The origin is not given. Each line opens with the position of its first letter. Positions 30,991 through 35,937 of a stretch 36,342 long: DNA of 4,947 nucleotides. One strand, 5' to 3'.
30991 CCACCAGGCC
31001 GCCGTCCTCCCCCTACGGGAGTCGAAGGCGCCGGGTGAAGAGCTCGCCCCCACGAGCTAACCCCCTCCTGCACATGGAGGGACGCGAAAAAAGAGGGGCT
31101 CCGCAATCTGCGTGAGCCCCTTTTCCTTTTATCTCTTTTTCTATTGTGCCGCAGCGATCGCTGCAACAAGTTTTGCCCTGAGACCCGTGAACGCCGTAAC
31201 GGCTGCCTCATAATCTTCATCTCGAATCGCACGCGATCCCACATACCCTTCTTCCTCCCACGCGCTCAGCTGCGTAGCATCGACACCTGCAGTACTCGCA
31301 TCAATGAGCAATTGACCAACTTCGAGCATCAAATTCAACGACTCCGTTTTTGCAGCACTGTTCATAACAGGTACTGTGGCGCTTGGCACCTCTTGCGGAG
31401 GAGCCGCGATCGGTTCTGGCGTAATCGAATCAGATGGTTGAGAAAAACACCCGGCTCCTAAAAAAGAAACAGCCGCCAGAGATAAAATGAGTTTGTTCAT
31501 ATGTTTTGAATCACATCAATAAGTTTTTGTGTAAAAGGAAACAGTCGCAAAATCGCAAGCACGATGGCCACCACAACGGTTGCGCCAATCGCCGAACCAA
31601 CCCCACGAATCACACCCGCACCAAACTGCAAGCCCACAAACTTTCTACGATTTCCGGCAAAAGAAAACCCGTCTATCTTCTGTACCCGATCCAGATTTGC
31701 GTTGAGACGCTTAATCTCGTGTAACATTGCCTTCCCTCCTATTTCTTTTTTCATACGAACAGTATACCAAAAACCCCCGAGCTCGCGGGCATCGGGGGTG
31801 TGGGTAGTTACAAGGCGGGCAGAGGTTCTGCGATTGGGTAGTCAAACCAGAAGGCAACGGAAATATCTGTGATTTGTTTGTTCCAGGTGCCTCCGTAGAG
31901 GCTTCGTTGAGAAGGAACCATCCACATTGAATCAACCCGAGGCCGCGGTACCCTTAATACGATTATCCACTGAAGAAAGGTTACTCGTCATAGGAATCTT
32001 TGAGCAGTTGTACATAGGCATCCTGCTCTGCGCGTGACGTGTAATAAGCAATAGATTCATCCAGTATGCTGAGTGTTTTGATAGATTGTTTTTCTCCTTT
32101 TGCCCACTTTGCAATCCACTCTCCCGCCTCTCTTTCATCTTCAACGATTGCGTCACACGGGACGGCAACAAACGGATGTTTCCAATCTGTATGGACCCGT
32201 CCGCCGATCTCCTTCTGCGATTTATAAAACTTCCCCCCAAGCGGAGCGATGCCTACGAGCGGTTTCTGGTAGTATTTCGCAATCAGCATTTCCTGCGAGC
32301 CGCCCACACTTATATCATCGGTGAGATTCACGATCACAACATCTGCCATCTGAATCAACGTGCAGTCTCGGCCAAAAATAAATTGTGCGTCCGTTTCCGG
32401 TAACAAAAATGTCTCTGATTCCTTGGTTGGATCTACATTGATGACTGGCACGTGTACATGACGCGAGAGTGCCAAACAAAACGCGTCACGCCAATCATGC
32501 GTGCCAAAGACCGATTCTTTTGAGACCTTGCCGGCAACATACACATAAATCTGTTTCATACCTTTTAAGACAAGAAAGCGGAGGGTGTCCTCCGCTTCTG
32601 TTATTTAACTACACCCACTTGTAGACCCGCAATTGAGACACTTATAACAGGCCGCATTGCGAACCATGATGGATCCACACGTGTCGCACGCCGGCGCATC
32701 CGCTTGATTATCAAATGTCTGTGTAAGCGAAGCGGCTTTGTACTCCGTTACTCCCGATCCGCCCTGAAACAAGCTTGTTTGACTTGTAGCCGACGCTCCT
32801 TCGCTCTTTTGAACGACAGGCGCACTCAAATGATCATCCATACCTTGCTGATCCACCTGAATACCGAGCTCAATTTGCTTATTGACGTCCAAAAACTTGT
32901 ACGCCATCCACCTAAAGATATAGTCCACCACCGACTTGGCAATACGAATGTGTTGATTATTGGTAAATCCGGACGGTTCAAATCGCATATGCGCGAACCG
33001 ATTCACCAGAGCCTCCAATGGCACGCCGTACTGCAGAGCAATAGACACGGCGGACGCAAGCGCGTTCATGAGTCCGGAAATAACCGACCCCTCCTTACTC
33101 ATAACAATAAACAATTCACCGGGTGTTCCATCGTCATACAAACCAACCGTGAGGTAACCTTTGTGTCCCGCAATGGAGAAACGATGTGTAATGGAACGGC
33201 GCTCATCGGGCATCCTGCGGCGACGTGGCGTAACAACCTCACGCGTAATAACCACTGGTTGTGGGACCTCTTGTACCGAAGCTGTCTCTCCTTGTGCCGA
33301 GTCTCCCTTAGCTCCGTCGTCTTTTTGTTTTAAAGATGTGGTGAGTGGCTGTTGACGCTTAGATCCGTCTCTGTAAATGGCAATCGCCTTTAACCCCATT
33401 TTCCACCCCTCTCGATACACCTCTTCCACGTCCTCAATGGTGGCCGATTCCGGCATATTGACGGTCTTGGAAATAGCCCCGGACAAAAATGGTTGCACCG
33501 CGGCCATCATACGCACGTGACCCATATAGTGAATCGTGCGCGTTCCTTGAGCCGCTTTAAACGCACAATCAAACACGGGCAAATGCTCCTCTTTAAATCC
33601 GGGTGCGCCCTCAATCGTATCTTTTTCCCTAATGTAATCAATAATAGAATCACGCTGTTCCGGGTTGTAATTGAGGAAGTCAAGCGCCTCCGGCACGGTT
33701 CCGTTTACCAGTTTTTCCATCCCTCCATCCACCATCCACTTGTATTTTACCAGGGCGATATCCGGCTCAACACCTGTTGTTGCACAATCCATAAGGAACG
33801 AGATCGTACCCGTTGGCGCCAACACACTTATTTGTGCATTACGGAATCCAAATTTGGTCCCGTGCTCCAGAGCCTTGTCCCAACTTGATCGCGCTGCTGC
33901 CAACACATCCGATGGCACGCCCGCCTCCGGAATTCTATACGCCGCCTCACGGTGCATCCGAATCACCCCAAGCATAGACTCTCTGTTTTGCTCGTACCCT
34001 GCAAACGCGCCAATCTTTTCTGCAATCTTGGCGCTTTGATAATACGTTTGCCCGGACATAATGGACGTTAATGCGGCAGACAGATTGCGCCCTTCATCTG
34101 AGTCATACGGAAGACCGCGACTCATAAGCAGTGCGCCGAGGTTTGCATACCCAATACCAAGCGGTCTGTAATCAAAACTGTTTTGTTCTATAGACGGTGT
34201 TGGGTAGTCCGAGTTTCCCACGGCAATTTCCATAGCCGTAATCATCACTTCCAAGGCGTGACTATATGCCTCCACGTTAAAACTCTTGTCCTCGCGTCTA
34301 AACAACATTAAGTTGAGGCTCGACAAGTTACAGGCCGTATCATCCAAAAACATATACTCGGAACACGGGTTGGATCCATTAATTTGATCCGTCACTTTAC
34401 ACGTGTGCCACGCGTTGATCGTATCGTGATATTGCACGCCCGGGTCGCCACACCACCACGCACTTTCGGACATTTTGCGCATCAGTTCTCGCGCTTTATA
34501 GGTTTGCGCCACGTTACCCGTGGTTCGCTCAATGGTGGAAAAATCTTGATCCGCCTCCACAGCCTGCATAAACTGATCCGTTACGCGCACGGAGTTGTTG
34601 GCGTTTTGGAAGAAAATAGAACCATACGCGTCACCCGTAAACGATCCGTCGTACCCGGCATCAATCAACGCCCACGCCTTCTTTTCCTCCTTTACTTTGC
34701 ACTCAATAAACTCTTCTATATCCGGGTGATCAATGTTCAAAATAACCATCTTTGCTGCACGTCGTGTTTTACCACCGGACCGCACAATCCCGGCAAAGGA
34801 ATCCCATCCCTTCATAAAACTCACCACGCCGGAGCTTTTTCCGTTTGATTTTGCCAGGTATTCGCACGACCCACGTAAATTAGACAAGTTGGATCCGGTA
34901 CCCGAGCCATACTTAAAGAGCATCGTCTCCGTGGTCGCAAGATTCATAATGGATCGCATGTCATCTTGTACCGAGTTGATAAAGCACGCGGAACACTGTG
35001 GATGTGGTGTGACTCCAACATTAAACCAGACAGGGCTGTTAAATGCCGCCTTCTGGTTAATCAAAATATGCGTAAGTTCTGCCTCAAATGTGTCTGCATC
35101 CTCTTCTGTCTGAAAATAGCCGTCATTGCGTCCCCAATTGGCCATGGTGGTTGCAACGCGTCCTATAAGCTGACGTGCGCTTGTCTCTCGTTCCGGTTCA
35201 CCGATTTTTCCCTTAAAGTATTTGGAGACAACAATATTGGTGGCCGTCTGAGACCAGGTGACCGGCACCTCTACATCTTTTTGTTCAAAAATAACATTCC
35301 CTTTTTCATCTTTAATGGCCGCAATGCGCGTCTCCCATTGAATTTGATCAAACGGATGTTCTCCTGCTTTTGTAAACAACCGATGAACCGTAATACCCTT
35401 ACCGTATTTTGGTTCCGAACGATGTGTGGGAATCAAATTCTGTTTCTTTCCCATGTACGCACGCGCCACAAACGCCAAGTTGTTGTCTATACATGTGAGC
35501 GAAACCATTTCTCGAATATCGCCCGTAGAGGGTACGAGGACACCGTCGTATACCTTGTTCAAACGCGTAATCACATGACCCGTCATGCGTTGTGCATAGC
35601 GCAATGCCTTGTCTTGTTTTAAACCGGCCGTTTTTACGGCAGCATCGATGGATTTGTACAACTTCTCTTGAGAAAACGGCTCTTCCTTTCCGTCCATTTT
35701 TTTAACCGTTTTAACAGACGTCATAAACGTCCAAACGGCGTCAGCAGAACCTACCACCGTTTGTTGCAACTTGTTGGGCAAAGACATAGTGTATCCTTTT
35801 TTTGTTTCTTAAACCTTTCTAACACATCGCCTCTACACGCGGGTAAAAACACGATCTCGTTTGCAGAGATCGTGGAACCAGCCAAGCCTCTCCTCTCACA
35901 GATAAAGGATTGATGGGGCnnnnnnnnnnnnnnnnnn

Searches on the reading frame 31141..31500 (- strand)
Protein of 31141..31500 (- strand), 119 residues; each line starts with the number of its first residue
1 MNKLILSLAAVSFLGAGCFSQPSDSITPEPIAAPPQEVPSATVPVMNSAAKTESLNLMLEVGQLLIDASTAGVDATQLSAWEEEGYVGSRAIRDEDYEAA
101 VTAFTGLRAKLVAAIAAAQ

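Call 9: search_protein_families(library=pfam, proteins=[window:31141-31500:-], max_evalue=0.1)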
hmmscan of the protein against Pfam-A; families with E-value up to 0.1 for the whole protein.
window:31141-31500:- (119 aa): 0 families

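Call 12: search_protein_families(library=phrogs, proteins=[window:31141-31500:-], max_evalue=0.1)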
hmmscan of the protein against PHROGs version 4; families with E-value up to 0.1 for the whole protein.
window:31141-31500:- (119 aa): 2 families
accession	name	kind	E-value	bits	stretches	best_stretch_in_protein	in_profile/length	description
phrog_19655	-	unknown function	0.0067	17.6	1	6-65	6-65/93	-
phrog_8241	-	unknown function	0.027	15.8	1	1-48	1-52/143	-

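Call 13: search_protein_families(library=padloc, proteins=[window:31141-31500:-], max_evalue=0.1)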
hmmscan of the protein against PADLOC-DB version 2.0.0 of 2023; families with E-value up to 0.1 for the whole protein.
window:31141-31500:- (119 aa): 0 families

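Call 92: search_protein_families(library=ncbifam, proteins=[window:31141-31500:-], max_evalue=0.1)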
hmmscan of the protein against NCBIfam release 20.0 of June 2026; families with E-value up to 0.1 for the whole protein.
window:31141-31500:- (119 aa): 0 families

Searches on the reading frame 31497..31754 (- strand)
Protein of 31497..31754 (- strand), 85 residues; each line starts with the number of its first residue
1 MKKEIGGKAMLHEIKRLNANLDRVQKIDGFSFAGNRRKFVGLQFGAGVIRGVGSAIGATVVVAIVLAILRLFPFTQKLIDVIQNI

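Call 9: search_protein_families(library=pfam, proteins=[window:31497-31754:-], max_evalue=0.1)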
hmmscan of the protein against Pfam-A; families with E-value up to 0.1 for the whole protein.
window:31497-31754:- (85 aa): 2 families
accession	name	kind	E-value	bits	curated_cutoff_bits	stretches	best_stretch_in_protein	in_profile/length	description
PF18910.5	DUF5665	-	5.5e-08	33.2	27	1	35-72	1-38/56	Domain of unknown function (DUF5665)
PF13430.11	DUF4112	-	0.087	13.5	23.3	1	11-72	2-57/105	Domain of unknown function (DUF4112)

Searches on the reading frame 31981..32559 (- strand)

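Call 9: search_protein_families(library=pfam, proteins=[window:31981-32559:-], max_evalue=0.1)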
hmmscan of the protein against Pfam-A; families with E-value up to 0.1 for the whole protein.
window:31981-32559:- (192 aa): 2 families
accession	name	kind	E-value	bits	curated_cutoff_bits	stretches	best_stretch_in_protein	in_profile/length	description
PF05014.21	Nuc_deoxyrib_tr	-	4.1e-05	24.1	28.8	1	24-105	17-97/117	Nucleoside 2-deoxyribosyltransferase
PF18306.6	LDcluster4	-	0.056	13.5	26.3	1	59-118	83-137/151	SLOG cluster4 family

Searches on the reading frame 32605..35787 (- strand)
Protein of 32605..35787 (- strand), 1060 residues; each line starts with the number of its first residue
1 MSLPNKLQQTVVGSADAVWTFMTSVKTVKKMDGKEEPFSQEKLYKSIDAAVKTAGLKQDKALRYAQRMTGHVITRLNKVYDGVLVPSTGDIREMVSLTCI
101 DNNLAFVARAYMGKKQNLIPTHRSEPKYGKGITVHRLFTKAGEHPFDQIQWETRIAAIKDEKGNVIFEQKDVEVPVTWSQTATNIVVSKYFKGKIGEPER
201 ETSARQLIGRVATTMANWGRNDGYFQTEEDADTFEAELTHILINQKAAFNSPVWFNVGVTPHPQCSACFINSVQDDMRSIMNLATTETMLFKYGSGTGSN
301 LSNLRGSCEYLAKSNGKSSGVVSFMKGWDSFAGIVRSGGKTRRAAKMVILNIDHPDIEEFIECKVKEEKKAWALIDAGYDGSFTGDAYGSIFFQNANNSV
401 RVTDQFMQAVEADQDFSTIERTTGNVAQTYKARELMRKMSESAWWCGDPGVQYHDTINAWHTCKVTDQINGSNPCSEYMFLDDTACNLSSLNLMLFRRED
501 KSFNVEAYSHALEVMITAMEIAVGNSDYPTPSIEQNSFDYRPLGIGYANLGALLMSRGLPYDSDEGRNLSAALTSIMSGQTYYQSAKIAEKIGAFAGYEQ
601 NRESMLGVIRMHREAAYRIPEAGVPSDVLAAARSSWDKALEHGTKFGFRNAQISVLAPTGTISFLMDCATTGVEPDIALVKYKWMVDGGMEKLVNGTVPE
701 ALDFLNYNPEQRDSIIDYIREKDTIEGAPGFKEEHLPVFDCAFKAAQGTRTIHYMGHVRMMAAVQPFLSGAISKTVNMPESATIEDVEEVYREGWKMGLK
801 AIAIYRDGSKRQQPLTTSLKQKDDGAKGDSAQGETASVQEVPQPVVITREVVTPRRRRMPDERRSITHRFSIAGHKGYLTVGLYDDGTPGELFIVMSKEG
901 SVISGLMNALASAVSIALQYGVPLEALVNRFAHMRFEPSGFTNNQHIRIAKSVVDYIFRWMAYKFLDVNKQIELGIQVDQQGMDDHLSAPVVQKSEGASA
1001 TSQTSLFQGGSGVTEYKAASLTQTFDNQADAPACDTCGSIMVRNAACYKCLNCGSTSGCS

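Call 10: search_protein_families(library=pfam, proteins=[window:32605-35787:-], max_evalue=0.001)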
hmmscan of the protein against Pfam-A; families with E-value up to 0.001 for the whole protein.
window:32605-35787:- (1060 aa): 4 families
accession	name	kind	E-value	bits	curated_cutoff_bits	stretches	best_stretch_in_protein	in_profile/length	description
PF02867.20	Ribonuc_red_lgC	-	1e-138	463.7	23.9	1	266-805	1-523/523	Ribonucleotide reductase, barrel domain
PF08471.15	Ribonuc_red_2_N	-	1.6e-22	80.1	27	1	162-245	1-103/103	Class II vitamin B12-dependent ribonucleotide reductase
PF12637.14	TSCPD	-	6.4e-12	46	22.8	1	875-962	12-85/88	TSCPD domain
PF03477.21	ATP-cone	-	3.9e-09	37.4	25.8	1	27-112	2-80/88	ATP cone domain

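Call 103: find_encoding_contigs(protein=window:32605-35787:-, flank=10000, max_places=2)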
Protein window:32605-35787:- (1060 aa): 5 contigs read that carry it; 2 places shown.
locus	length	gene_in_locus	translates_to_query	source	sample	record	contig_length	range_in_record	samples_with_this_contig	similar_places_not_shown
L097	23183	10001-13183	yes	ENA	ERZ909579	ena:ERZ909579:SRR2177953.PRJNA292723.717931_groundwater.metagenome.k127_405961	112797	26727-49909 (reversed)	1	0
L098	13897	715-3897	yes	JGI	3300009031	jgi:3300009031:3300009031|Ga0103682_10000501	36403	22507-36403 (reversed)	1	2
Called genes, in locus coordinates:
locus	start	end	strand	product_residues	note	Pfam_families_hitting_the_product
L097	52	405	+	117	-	-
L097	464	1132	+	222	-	PF22435:MRM3-like_sub_bind (weak), PF00588:SpoU_methylase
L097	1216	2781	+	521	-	-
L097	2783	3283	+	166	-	-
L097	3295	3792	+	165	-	-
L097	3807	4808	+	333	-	PF00150:Cellulase, PF02449:Glyco_hydro_42 (faint)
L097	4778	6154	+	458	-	PF00232:Glyco_hydro_1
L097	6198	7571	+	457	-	PF01266:DAO (faint), PF03486:HI0933_like (faint), PF07992:Pyr_redox_2, PF12831:FAD_oxidored (faint), PF13738:Pyr_redox_3, PF00070:Pyr_redox, PF02852:Pyr_redox_dim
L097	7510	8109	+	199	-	PF02353:CMAS (weak), PF13847:Methyltransf_31, PF08241:Methyltransf_11 (weak), PF13649:Methyltransf_25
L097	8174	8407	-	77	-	-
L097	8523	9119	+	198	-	PF13482:RNase_H_2, PF10108:DNA_pol_B_exo2 (faint)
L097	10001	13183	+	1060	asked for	PF03477:ATP-cone, PF08471:Ribonuc_red_2_N, PF02867:Ribonuc_red_lgC, PF12637:TSCPD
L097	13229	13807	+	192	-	-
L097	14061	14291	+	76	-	PF18910:DUF5665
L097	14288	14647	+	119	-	-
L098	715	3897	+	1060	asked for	PF03477:ATP-cone, PF08471:Ribonuc_red_2_N, PF02867:Ribonuc_red_lgC, PF12637:TSCPD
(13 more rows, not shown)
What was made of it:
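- Checked: D's own junctions are seen in two assemblies of this genome (call 103) and in all relatives.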
